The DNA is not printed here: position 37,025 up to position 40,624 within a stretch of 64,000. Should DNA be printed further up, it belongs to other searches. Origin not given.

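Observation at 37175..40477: Eukaryotic homolog of bacterial protein acetyltransferase Pat (acyl-CoA-synthetase-like domain lacking catalytic His + C-terminal GNAT)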

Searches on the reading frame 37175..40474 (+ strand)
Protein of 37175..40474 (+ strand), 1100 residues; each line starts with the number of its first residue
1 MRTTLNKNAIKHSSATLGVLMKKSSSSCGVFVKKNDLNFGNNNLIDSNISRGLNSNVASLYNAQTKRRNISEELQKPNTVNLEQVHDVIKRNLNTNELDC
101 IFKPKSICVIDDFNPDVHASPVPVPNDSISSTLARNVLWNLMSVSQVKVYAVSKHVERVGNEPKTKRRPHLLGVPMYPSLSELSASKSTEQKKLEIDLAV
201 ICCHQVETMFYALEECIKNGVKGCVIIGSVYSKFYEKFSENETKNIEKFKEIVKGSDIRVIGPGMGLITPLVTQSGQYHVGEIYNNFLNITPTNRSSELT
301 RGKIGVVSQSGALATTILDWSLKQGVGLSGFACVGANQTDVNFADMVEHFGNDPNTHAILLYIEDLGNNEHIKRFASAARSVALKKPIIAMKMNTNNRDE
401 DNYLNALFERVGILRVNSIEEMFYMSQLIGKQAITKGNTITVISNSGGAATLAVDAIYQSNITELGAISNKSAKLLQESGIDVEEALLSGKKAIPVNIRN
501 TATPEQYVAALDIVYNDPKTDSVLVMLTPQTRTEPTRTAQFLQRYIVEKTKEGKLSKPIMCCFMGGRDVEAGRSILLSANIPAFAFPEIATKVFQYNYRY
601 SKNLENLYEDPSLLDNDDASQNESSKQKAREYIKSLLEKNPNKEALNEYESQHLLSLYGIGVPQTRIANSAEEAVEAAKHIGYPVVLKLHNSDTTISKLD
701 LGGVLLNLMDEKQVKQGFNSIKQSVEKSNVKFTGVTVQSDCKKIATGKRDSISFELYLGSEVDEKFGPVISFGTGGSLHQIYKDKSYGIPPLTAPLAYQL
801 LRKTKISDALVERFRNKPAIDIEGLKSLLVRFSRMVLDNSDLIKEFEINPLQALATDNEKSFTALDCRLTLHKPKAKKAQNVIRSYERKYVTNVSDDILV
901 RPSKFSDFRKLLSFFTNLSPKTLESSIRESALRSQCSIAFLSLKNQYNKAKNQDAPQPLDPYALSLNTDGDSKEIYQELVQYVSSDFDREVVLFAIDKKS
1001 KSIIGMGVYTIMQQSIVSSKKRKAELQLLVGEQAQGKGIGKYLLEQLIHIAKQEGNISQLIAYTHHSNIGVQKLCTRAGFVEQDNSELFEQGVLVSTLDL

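Call 3: search_protein_families(library=pfam, proteins=[window:37175-40474:+], max_evalue=0.1)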
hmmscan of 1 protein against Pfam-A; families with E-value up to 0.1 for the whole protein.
window:37175-40474:+ (1100 aa): 16 families
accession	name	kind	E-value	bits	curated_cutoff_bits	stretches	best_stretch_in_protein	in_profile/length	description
PF13549.11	ATP-grasp_5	-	6.8e-57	192.8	27.6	1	642-871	6-221/221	ATP-grasp domain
PF13607.11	Succ_CoA_lig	-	3.6e-33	114.7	27.4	1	301-428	1-137/138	Succinyl-CoA ligase like flavodoxin domain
PF00583.31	Acetyltransf_1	-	2e-11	44.6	20.7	1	981-1080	21-116/116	Acetyltransferase (GNAT) family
PF13302.13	Acetyltransf_3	-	6.2e-09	37.1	25.4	1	977-1081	42-138/138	Acetyltransferase (GNAT) domain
PF08442.15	ATP-grasp_2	-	4.3e-06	26.9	29.5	1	646-764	2-115/202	ATP-grasp domain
PF13420.13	Acetyltransf_4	-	5e-06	27.1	24.3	1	971-1080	32-134/155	Acetyltransferase (GNAT) domain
PF19045.5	Ligase_CoA_2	-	9.7e-06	26.1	23.7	1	490-603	44-157/162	Ligase-CoA domain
PF13508.13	Acetyltransf_7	-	2.1e-05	25.3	27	1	998-1082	11-84/84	Acetyltransferase (GNAT) domain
PF00549.24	Ligase_CoA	-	8.2e-05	23.2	24.5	1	308-395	2-93/128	CoA-ligase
PF13673.13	Acetyltransf_10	-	0.00032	21.1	23.6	1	1027-1094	56-120/128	Acetyltransferase (GNAT) domain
PF13523.12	Acetyltransf_8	-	0.0065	16.5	27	1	967-1085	22-142/145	Acetyltransferase (GNAT) domain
PF01408.29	GFO_IDH_MocA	-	0.0097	17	24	0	336-389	43-96/120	Oxidoreductase family, NAD-binding Rossmann fold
PF08443.16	RimK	-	0.011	15.8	21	1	647-695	3-53/188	RimK-like ATP-grasp domain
PF17889.6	NLRC4_HD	-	0.029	15.2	25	0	895-940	61-106/106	NLRC4 helical domain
PF02629.25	CoA_binding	-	0.094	13.9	22.3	0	171-227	46-94/97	CoA binding domain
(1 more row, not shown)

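Call 4: search_protein_families(library=ncbifam, proteins=[window:37175-40474:+], max_evalue=0.1)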
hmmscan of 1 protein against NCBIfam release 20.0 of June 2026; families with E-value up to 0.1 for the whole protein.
window:37175-40474:+ (1100 aa): 23 families
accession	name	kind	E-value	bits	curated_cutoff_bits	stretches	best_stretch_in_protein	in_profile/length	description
NF045493.1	HydDutCoALig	equivalog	1.3e-75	255.4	1300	1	176-871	46-698/698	4-hydroxybutyrate--CoA ligase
TIGR02717.1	AcCoA-syn-alpha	equivalog_domain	2.6e-69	234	567.15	1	168-600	46-446/447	acetate--CoA ligase alpha subunit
NF045494.1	AcCoALig_Archglob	equivalog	2.8e-58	197.9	1200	2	135-601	241-663/665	acetate--CoA ligase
NF045492.1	HydPropCoALig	equivalog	1.2e-52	179.3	1300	2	642-879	15-237/700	3-hydroxypropionate--CoA ligase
NF001913.0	PRK00696.1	equivalog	4e-12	45.8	370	1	646-873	3-220/388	ADP-forming succinate--CoA ligase subunit beta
TIGR01019.1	sucCoAalpha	subfamily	4.1e-10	39.5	353.2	1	248-390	105-230/286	succinate--CoA ligase subunit alpha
NF004230.0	PRK05678.1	equivalog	4.4e-10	39.2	336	1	245-390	104-232/291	succinate--CoA ligase subunit alpha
NF010623.0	PRK14016.1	subfamily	1.8e-08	33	877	1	651-725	218-286/871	cyanophycin synthetase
TIGR02068.2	cya_phycin_syn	equivalog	7.6e-07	27.5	850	1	647-727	213-287/862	cyanophycin synthetase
NF040503.1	resist_ArsN1a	equivalog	9.1e-07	28.7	170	1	980-1082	38-135/159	arsinothricin resistance N-acetyltransferase ArsN1 family A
NF010647.0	PRK14046.1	equivalog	2.4e-05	23.6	604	1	647-766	4-118/392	malate--CoA ligase subunit beta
TIGR01575.1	rimI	equivalog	2.9e-05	24.3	86.4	1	986-1084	26-116/132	ribosomal protein S18-alanine N-acetyltransferase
TIGR01016.1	sucCoAbeta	subfamily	3.7e-05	22.8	375.55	1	646-871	3-218/386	succinate-CoA ligase subunit beta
TIGR02144.1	LysX_arch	equivalog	6.4e-05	22.2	275.6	1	647-688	87-128/281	lysine biosynthesis protein LysX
NF058543.1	ActPatMycb56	equivalog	0.00018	20.5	460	1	1019-1082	214-276/317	acetyltransferase Pat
NF008212.0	PRK10975.1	equivalog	0.045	13.5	219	1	971-1080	119-220/232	dTDP-4-amino-4,6-dideoxy-D-galactose acyltransferase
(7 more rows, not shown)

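Call 5: search_solved_structures(query=window:37175-40474:+, max_evalue=0.01, show_alignments=3)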
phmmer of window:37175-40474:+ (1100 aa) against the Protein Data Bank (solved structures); distinct sequences matched with E-value up to 0.01: 30.
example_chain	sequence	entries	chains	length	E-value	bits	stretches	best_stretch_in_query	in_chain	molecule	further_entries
9it0_A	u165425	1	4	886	2.8e-65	223.9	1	298-886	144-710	Protein acetyltransferase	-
9isq_A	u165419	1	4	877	5.1e-65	223.1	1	298-886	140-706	Protein acetyltransferase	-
8wzu_A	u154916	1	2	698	5.6e-61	209.7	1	186-869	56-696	4-hydroxybutyrate--CoA ligase [ADP-forming]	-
9y43_A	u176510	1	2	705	1.6e-38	135.3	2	644-879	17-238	3-hydroxypropionate--CoA ligase [ADP-forming]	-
4xyl_B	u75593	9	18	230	1.2e-30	109.3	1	638-854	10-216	beta subunit of Acyl-CoA synthetase (NDP forming) | Uncharacterized protein | beta subunit of acetyl-CoA synthetase (NDP forming)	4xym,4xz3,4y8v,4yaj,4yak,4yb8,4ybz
7cm9_A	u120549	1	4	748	3.8e-30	107.7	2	644-879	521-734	DMSP lyase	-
2csu_A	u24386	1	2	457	5.3e-30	107.2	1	183-593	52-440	457aa long hypothetical protein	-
1wr2_A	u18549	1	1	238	1.7e-27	98.9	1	628-871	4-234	hypothetical protein PH1789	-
4xyl_A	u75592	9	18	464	6.8e-26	93.6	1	175-602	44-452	alpha subunit of Acyl-CoA synthetase (NDP forming) | Acyl-CoA synthetase (NDP forming) | alpha subunit of acetyl-CoA synthetase (NDP forming)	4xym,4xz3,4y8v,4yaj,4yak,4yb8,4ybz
9isb_A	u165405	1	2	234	1.9e-19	72.2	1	645-870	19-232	Protein acetyltransferase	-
2fp4_A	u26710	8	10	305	3e-05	25.2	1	301-390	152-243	Succinyl-CoA ligase [GDP-forming] alpha-chain, mitochondrial | Succinate--CoA ligase [ADP/GDP-forming] subunit alpha, mitochondrial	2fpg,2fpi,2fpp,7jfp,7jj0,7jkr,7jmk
1euc_A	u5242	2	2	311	3.1e-05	25.2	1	301-390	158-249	SUCCINYL-COA SYNTHETASE, ALPHA CHAIN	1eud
4xx0_A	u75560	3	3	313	3.2e-05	25.1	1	301-390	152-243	Succinyl-CoA ligase [ADP/GDP-forming] subunit alpha, mitochondrial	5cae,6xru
2nua_A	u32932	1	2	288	0.00024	22.2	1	301-372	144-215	Succinyl-CoA ligase [ADP-forming] subunit alpha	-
2nu6_A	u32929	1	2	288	0.00024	22.2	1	301-372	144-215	Succinyl-CoA ligase [ADP-forming] subunit alpha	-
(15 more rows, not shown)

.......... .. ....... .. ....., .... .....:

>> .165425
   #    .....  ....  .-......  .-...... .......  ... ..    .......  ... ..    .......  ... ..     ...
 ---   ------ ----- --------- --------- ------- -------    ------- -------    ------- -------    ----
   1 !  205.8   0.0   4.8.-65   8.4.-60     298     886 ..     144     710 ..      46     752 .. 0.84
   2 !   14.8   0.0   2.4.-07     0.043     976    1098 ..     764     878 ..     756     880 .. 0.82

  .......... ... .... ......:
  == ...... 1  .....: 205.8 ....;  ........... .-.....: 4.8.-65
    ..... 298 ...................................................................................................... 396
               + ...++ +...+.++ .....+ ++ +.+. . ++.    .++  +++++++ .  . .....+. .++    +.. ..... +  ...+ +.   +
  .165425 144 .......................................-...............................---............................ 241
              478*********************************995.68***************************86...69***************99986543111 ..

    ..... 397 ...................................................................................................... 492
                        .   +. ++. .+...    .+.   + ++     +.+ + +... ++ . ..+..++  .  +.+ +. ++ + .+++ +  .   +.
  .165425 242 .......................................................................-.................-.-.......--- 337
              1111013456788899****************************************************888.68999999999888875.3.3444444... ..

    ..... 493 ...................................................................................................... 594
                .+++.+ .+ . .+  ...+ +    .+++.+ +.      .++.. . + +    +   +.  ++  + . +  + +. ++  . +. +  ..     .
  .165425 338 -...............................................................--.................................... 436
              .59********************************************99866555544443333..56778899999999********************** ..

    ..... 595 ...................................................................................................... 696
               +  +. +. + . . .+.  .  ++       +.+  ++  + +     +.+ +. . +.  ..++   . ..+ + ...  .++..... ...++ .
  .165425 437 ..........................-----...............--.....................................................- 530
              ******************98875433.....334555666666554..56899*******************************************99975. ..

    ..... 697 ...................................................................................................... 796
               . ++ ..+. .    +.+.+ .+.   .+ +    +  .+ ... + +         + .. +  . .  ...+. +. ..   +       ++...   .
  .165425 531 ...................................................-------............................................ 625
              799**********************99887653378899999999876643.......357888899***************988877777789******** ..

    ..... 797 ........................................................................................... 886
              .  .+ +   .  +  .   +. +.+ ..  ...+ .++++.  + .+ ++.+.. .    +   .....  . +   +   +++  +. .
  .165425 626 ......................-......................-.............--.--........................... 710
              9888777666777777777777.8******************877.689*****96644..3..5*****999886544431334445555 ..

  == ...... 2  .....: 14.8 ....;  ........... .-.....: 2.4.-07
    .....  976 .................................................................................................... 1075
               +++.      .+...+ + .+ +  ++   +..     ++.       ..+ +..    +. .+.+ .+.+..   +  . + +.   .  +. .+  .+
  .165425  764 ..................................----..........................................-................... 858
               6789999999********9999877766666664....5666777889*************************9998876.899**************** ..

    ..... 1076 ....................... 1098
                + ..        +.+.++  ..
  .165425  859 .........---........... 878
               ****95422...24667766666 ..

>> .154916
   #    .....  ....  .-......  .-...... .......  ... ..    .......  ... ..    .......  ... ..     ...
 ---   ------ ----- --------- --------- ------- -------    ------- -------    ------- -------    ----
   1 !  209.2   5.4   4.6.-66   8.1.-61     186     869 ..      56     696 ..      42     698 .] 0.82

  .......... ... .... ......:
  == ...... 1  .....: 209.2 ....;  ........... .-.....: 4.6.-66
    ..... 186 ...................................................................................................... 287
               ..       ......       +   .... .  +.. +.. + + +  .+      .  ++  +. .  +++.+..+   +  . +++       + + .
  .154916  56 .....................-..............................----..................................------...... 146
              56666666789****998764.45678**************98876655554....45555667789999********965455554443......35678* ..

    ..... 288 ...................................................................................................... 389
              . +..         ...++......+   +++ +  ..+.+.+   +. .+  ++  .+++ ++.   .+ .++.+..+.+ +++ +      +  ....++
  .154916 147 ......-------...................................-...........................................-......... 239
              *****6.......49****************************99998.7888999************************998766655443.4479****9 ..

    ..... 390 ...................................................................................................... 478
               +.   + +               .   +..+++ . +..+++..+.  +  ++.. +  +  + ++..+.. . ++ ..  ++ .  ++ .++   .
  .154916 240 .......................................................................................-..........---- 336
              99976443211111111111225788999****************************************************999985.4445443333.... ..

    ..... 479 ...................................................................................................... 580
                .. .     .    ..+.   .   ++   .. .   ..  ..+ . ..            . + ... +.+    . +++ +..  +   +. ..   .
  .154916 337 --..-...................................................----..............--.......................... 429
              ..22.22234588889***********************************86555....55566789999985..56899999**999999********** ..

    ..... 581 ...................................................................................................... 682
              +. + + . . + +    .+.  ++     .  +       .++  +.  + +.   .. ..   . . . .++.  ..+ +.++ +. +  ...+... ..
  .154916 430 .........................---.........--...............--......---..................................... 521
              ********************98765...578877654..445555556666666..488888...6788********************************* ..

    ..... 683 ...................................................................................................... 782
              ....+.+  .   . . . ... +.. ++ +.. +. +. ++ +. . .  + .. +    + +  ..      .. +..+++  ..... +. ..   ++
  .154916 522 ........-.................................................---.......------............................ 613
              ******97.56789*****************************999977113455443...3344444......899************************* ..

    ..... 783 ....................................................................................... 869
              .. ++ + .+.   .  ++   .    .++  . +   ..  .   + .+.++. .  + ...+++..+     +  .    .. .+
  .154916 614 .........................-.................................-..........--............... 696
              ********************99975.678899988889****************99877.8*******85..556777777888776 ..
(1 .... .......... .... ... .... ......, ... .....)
